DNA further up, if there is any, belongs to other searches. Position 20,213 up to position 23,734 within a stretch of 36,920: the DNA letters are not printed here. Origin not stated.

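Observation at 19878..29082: Co-directional block joins a GlpA-like G3P dehydrogenase trio to a NuoE/NuoF/NfnB-NuoG electron-bifurcation-type module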

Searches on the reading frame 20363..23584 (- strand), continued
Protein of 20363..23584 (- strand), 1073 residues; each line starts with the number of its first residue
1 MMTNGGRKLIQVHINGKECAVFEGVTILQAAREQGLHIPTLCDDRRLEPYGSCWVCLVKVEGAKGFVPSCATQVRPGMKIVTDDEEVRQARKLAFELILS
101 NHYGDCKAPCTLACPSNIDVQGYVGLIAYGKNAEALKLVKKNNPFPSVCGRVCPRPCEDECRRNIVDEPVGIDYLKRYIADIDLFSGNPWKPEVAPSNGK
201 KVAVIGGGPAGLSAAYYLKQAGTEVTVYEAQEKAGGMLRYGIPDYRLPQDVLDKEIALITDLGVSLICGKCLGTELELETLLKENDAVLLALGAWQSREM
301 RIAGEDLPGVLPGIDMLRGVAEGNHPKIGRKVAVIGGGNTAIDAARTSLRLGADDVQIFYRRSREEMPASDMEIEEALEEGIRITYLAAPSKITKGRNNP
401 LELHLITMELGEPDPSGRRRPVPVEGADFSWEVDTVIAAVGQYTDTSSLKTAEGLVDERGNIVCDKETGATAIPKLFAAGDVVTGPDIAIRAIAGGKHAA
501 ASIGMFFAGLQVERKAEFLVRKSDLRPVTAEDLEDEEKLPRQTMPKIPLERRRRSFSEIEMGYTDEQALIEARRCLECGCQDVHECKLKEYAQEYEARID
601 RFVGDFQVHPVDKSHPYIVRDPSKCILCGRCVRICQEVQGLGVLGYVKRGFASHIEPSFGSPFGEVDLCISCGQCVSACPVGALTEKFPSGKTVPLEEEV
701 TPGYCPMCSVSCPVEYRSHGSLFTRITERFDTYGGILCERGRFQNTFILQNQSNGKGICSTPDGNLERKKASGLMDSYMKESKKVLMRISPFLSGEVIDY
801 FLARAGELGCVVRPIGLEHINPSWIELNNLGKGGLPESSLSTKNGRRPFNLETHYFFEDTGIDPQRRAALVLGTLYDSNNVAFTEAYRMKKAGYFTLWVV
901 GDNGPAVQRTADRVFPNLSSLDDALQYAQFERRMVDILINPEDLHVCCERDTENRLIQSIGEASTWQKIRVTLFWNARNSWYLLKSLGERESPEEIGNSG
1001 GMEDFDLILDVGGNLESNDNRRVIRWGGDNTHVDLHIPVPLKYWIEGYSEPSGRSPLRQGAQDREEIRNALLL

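Call 21: find_homologous_proteins(query=window:20363-23584:-, max_evalue=1e-50)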
Query window:20363-23584:- (1073 aa): 7991 proteins with E <= 1e-50 among 8000 candidates; the best 120 are listed.
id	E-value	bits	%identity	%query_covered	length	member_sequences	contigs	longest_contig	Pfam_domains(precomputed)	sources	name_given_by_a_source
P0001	0.0e+0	2507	100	100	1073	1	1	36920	PF13450.13,PF07992.21,PF12837.13,PF00070.34,PF03486.21,PF12838.13,PF22117.3,PF12831.14,PF01266.31,PF13510.12,PF01593.31,PF14691.12,PF00890.31,PF00037.33,PF13738.13,PF01262.28,PF13237.12,PF13183.12,PF13187.12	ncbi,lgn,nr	ncbi:MAG: FAD-dependent oxidoreductase [Spirochaetales bacterium]|nr:FAD-dependent oxidoreductase [S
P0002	0.0e+0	1912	75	100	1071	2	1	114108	PF13450.13,PF07992.21,PF12837.13,PF00070.34,PF03486.21,PF12838.13,PF22117.3,PF12831.14,PF01266.31,PF13510.12,PF14691.12,PF00037.33,PF13738.13,PF01262.28,PF13183.12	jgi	-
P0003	0.0e+0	1749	69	100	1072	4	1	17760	PF13450.13,PF07992.21,PF12837.13,PF00070.34,PF12838.13,PF22117.3,PF01266.31,PF13510.12,PF14691.12,PF00037.33,PF13738.13,PF01262.28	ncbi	-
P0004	0.0e+0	1370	58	99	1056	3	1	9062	PF14697.12,PF13450.13,PF07992.21,PF12837.13,PF00070.34,PF12838.13,PF22117.3,PF12831.14,PF01946.24,PF01266.31,PF13510.12,PF14691.12,PF00037.33,PF13738.13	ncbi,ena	-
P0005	0.0e+0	1327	74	71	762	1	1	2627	PF12797.13,PF07992.21,PF12837.13,PF00037.33,PF13738.13,PF12838.13,PF13237.12,PF13183.12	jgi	-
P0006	0.0e+0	1315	56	99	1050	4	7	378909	PF14697.12,PF13450.13,PF07992.21,PF12837.13,PF00070.34,PF03486.21,PF12838.13,PF22117.3,PF21799.3,PF12831.14,PF01946.24,PF01266.31,PF13510.12,PF14691.12,PF00890.31,PF00037.33,PF13738.13,PF01262.28,PF13237.12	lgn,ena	-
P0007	0.0e+0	1312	56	99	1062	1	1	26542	PF13450.13,PF07992.21,PF12837.13,PF00070.34,PF12838.13,PF22117.3,PF12831.14,PF01946.24,PF01266.31,PF13510.12,PF01593.31,PF14691.12,PF00890.31,PF00037.33,PF13738.13,PF13237.12,PF13187.12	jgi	jgi:NADPH-dependent glutamate synthase beta subunit-like oxidoreductase/ferredoxin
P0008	0.0e+0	1248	53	100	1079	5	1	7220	PF13241.13,PF13450.13,PF07992.21,PF12837.13,PF00070.34,PF22117.3,PF01494.26,PF01266.31,PF13510.12,PF14691.12,PF00037.33,PF13738.13,PF01262.28,PF04879.22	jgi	-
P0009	0.0e+0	1240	53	100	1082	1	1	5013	PF13450.13,PF07992.21,PF12837.13,PF00070.34,PF12838.13,PF22117.3,PF01494.26,PF12831.14,PF01946.24,PF01266.31,PF13510.12,PF01593.31,PF14691.12,PF00890.31,PF00037.33,PF13738.13,PF01262.28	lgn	-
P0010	0.0e+0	1239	53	99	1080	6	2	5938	PF13450.13,PF07992.21,PF12837.13,PF00070.34,PF12838.13,PF22117.3,PF01494.26,PF12831.14,PF01946.24,PF01266.31,PF13510.12,PF14691.12,PF00890.31,PF00037.33,PF13738.13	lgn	-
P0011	0.0e+0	1232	54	98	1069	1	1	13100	PF13450.13,PF07992.21,PF12837.13,PF00070.34,PF12838.13,PF22117.3,PF12831.14,PF01946.24,PF01266.31,PF13510.12,PF14691.12,PF00037.33,PF13738.13,PF01262.28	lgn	-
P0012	0.0e+0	1230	53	99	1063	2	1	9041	PF13450.13,PF07992.21,PF12837.13,PF00070.34,PF12838.13,PF22117.3,PF01494.26,PF12831.14,PF01946.24,PF01266.31,PF13510.12,PF01593.31,PF14691.12,PF00890.31,PF00037.33,PF13738.13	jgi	-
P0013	0.0e+0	1226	53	99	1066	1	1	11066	PF13450.13,PF07992.21,PF00070.34,PF12838.13,PF22117.3,PF01494.26,PF01946.24,PF01266.31,PF13510.12,PF14691.12,PF00890.31,PF00037.33,PF13738.13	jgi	-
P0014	0.0e+0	1225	53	99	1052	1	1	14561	PF13450.13,PF07992.21,PF12837.13,PF00070.34,PF12838.13,PF22117.3,PF01494.26,PF01946.24,PF01266.31,PF13510.12,PF14691.12,PF00037.33,PF13738.13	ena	-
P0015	0.0e+0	1210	52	100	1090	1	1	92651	PF13450.13,PF07992.21,PF12837.13,PF00070.34,PF12838.13,PF22117.3,PF01494.26,PF12831.14,PF01946.24,PF01266.31,PF13510.12,PF01593.31,PF14691.12,PF00037.33,PF13738.13,PF04879.22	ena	-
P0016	0.0e+0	1201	51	99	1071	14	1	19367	PF13450.13,PF07992.21,PF12837.13,PF00070.34,PF12838.13,PF22117.3,PF01494.26,PF12831.14,PF01946.24,PF01266.31,PF13510.12,PF01593.31,PF14691.12,PF00037.33,PF13738.13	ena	-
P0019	0.0e+0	1194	51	99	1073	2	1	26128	PF13450.13,PF07992.21,PF12837.13,PF00070.34,PF22117.3,PF01946.24,PF01266.31,PF13510.12,PF14691.12,PF00037.33,PF13738.13,PF04879.22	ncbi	-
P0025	0.0e+0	1182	50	99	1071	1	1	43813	PF01266.31,PF13510.12,PF01593.31,PF13450.13,PF14691.12,PF07992.21,PF00070.34,PF00037.33,PF13738.13,PF22117.3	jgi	jgi:formate dehydrogenase major subunit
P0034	0.0e+0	1170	50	99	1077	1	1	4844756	PF13450.13,PF07992.21,PF12837.13,PF00070.34,PF12838.13,PF22117.3,PF01494.26,PF12831.14,PF01946.24,PF01266.31,PF13510.12,PF01593.31,PF14691.12,PF00037.33,PF13738.13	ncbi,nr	ncbi:MAG: FAD-dependent oxidoreductase [Spirochaetaceae bacterium]|nr:MAG: FAD-dependent oxidoreduct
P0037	0.0e+0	1166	51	99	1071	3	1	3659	PF13450.13,PF07992.21,PF12837.13,PF00070.34,PF12838.13,PF22117.3,PF12831.14,PF01946.24,PF01266.31,PF13510.12,PF01593.31,PF14691.12,PF00890.31,PF00037.33,PF13738.13,PF01262.28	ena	-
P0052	0.0e+0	1146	51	98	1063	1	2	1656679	PF13450.13,PF07992.21,PF12837.13,PF00070.34,PF22117.3,PF01494.26,PF01266.31,PF13510.12,PF14691.12,PF00037.33,PF13738.13,PF04879.22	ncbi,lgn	-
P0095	0.0e+0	1073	50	99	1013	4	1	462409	PF13450.13,PF07992.21,PF12837.13,PF00070.34,PF12838.13,PF22117.3,PF01494.26,PF01266.31,PF13510.12,PF01593.31,PF14691.12,PF00037.33,PF13738.13,PF04879.22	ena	-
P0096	0.0e+0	1073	49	99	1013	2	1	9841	PF13450.13,PF07992.21,PF12837.13,PF00070.34,PF12838.13,PF22117.3,PF01494.26,PF01266.31,PF13510.12,PF14691.12,PF00037.33,PF13738.13,PF04879.22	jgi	jgi:formate dehydrogenase major subunit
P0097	0.0e+0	1073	50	99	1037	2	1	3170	PF13450.13,PF07992.21,PF12837.13,PF00070.34,PF12838.13,PF22117.3,PF01494.26,PF01266.31,PF13510.12,PF14691.12,PF00037.33,PF13738.13,PF04879.22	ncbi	-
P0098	0.0e+0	1073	49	99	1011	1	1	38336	PF13450.13,PF07992.21,PF12837.13,PF00070.34,PF03486.21,PF22117.3,PF01494.26,PF12831.14,PF01946.24,PF01266.31,PF13510.12,PF14691.12,PF00037.33,PF13738.13,PF04879.22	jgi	jgi:formate dehydrogenase major subunit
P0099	0.0e+0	1072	50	99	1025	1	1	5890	PF13450.13,PF07992.21,PF12837.13,PF00070.34,PF12838.13,PF01494.26,PF01266.31,PF13510.12,PF14691.12,PF00037.33,PF13738.13,PF04879.22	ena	-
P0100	0.0e+0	1071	50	99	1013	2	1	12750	PF13450.13,PF07992.21,PF12837.13,PF00070.34,PF03486.21,PF12838.13,PF22117.3,PF01494.26,PF01946.24,PF01266.31,PF13510.12,PF14691.12,PF00037.33,PF13738.13,PF13187.12,PF04879.22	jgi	jgi:formate dehydrogenase major subunit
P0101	0.0e+0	1071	49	99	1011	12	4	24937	PF13450.13,PF07992.21,PF12837.13,PF00070.34,PF03486.21,PF01494.26,PF12831.14,PF01946.24,PF01266.31,PF13510.12,PF14691.12,PF00037.33,PF13738.13,PF04879.22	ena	-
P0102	0.0e+0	1071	50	97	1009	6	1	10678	PF13450.13,PF07992.21,PF12837.13,PF00070.34,PF12838.13,PF01494.26,PF01266.31,PF13510.12,PF14691.12,PF00037.33,PF13738.13,PF04879.22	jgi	jgi:formate dehydrogenase major subunit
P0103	0.0e+0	1071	49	100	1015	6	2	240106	PF13450.13,PF07992.21,PF12837.13,PF00070.34,PF12838.13,PF22117.3,PF01494.26,PF01266.31,PF13510.12,PF01593.31,PF14691.12,PF00037.33,PF13738.13,PF04879.22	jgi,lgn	jgi:formate dehydrogenase major subunit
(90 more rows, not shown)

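Call 22: find_encoding_contigs(protein=P0003, flank=10000, max_places=2)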
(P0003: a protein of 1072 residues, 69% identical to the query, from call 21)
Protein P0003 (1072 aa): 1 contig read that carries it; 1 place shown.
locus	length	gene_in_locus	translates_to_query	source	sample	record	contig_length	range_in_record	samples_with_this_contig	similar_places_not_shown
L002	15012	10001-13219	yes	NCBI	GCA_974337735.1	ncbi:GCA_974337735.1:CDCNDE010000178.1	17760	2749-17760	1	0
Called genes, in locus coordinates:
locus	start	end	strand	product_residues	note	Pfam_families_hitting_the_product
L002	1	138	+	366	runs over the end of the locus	PF03480:DctP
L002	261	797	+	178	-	PF04290:DctQ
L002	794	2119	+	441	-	PF06808:DctM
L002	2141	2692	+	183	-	PF13085:Fer2_3 (weak), PF00111:Fer2 (weak), PF01799:Fer2_2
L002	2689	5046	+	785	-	PF01315:Ald_Xan_dh_C, PF02738:MoCoBD_1, PF20256:MoCoBD_2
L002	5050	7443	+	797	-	PF00941:FAD_binding_5, PF14691:Fer4_20, PF01946:Thi4 (faint), PF01266:DAO (weak), PF07992:Pyr_redox_2, PF13450:NAD_binding_8, PF00941:FAD_binding_5 (weak), PF03450:CO_deh_flav_C, +5 more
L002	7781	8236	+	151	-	PF01257:2Fe-2S_thioredx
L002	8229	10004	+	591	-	PF14697:Fer4_21 (faint), PF01512:Complex1_51K, PF10589:NADH_4Fe-4S, PF00037:Fer4, PF13237:Fer4_10, PF13187:Fer4_9 (weak), PF00037:Fer4 (weak), PF12837:Fer4_6 (weak), +1 more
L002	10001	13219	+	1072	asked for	PF13510:Fer2_4, PF14691:Fer4_20, PF12837:Fer4_6 (faint), PF07992:Pyr_redox_2, PF13450:NAD_binding_8, PF12838:Fer4_7, PF22117:Fer4_Nqo3, PF00037:Fer4, +4 more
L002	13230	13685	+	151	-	PF02915:Rubrerythrin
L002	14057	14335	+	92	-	PF22513:FitA-like_RHH (weak)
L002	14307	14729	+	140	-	PF01850:PIN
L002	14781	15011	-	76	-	?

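Call 23: find_encoding_contigs(protein=P0006, flank=10000, max_places=3)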
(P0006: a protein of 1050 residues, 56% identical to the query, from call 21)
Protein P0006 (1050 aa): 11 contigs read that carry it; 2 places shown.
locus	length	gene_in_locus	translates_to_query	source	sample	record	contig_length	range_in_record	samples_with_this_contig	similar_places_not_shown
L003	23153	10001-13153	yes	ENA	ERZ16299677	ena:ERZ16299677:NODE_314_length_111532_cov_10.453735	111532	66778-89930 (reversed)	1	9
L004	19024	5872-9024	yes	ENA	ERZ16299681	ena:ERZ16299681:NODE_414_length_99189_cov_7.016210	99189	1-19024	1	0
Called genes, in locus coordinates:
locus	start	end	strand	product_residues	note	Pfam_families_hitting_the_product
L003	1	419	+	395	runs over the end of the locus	-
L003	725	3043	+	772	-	PF02687:FtsX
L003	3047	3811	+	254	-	PF00005:ABC_tran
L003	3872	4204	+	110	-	PF04993:TfoX_N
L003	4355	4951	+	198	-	PF00583:Acetyltransf_1 (weak)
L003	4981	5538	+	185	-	PF12675:DUF3795 (weak)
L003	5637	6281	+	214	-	PF06197:DUF998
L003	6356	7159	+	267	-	PF03630:Fumble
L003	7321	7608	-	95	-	-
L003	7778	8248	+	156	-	PF01257:2Fe-2S_thioredx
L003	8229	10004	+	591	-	PF14697:Fer4_21 (faint), PF01512:Complex1_51K, PF00037:Fer4 (faint), PF10589:NADH_4Fe-4S, PF13237:Fer4_10 (weak)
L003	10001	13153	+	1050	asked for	PF13510:Fer2_4, PF14691:Fer4_20, PF01266:DAO, PF07992:Pyr_redox_2, PF13450:NAD_binding_8, PF13738:Pyr_redox_3, PF12838:Fer4_7, PF22117:Fer4_Nqo3, +11 more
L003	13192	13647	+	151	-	PF02915:Rubrerythrin (weak)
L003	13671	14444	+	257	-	-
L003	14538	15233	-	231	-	-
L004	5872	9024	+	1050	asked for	PF13510:Fer2_4, PF14691:Fer4_20, PF01266:DAO, PF07992:Pyr_redox_2, PF13450:NAD_binding_8, PF13738:Pyr_redox_3, PF12838:Fer4_7, PF22117:Fer4_Nqo3, +11 more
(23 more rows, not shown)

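Call 24: find_encoding_contigs(protein=P0007, flank=10000, max_places=2)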
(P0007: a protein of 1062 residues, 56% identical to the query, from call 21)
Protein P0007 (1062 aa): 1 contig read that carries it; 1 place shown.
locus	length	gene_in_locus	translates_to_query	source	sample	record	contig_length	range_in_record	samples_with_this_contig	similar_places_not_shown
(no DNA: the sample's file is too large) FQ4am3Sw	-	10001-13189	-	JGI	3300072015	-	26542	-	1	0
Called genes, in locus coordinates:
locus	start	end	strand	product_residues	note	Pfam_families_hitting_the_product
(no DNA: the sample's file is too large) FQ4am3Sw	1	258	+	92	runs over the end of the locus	PF02604:PhdYeFM_antitox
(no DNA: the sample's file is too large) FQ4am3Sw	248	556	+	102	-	PF05016:ParE_toxin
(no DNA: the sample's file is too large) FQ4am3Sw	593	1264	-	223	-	-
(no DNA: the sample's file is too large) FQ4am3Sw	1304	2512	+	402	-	PF00685:Sulfotransfer_1, PF13469:Sulfotransfer_3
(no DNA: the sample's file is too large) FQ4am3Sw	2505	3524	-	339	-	PF01790:LGT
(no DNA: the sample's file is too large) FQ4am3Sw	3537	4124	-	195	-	PF01583:APS_kinase, PF13671:AAA_33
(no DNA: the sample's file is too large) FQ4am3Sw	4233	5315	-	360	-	PF01926:MMR_HSR1, PF02421:FeoB_N (weak), PF06071:YchF-GTPase_C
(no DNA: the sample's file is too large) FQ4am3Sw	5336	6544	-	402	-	PF12832:MFS_1_like (weak), PF05977:MFS_3 (weak), PF07690:MFS_1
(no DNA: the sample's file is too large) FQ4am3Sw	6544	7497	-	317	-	-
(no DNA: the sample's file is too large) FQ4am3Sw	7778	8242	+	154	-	PF01257:2Fe-2S_thioredx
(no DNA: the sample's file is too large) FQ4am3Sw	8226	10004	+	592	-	PF12837:Fer4_6 (faint), PF01512:Complex1_51K, PF00037:Fer4 (faint), PF10589:NADH_4Fe-4S, PF13187:Fer4_9 (weak)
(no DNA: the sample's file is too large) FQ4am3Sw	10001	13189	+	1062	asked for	PF13510:Fer2_4, PF14691:Fer4_20, PF01946:Thi4 (weak), PF07992:Pyr_redox_2, PF01266:DAO, PF13450:NAD_binding_8, PF13738:Pyr_redox_3, PF22117:Fer4_Nqo3, +9 more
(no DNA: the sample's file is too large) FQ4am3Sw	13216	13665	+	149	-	PF13668:Ferritin_2 (weak), PF02915:Rubrerythrin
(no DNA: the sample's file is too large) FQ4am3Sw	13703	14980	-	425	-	PF10509:GalKase_gal_bdg, PF00288:GHMP_kinases_N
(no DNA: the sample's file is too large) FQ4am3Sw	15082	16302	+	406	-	PF20511:PMI_typeI_cat, PF21621:MPI_cupin_dom (faint)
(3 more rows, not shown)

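Call 25: find_encoding_contigs(protein=P0002, flank=10000, max_places=2)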
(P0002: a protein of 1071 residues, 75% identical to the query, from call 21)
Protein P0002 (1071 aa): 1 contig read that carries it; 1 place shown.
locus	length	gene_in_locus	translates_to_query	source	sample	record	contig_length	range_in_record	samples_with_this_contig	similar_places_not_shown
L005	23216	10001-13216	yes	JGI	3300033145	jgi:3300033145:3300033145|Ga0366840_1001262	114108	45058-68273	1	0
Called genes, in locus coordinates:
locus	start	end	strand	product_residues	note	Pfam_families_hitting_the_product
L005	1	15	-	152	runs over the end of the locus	-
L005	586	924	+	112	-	PF00440:TetR_N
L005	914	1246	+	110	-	-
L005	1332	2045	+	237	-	PF01553:Acyltransferase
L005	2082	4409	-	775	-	PF03176:MMPL, PF12349:Sterol-sensing (weak)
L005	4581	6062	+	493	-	PF01266:DAO, PF04324:Fer2_BFD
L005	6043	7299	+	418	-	PF00890:FAD_binding_2 (weak), PF07992:Pyr_redox_2, PF12831:FAD_oxidored (weak), PF13450:NAD_binding_8 (weak), PF13738:Pyr_redox_3 (faint), PF00070:Pyr_redox (weak)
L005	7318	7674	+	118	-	PF07892:DUF1667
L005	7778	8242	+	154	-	PF01257:2Fe-2S_thioredx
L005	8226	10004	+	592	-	PF12837:Fer4_6 (faint), PF01512:Complex1_51K, PF00037:Fer4 (faint), PF10589:NADH_4Fe-4S, PF13237:Fer4_10 (weak)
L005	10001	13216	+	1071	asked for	PF13510:Fer2_4, PF14691:Fer4_20, PF01266:DAO, PF07992:Pyr_redox_2, PF13450:NAD_binding_8, PF13738:Pyr_redox_3, PF12838:Fer4_7, PF22117:Fer4_Nqo3, +7 more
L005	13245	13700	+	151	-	PF02915:Rubrerythrin (weak)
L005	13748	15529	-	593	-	PF02129:Peptidase_S15, PF08530:PepX_C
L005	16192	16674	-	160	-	PF00561:Abhydrolase_1 (weak), PF12697:Abhydrolase_6 (weak)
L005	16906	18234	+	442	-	PF07969:Amidohydro_3, PF01979:Amidohydro_1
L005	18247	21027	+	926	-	PF00111:Fer2, PF01799:Fer2_2, PF01315:Ald_Xan_dh_C, PF02738:MoCoBD_1, PF20256:MoCoBD_2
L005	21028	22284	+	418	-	PF22494:choice_anch_I (faint), PF10282:Lactonase (faint), PF23414:Beta-prop_EML_2 (faint), PF25174:Beta-prop_THOC3 (weak), PF08450:SGL (faint)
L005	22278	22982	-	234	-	PF03547:Mem_trans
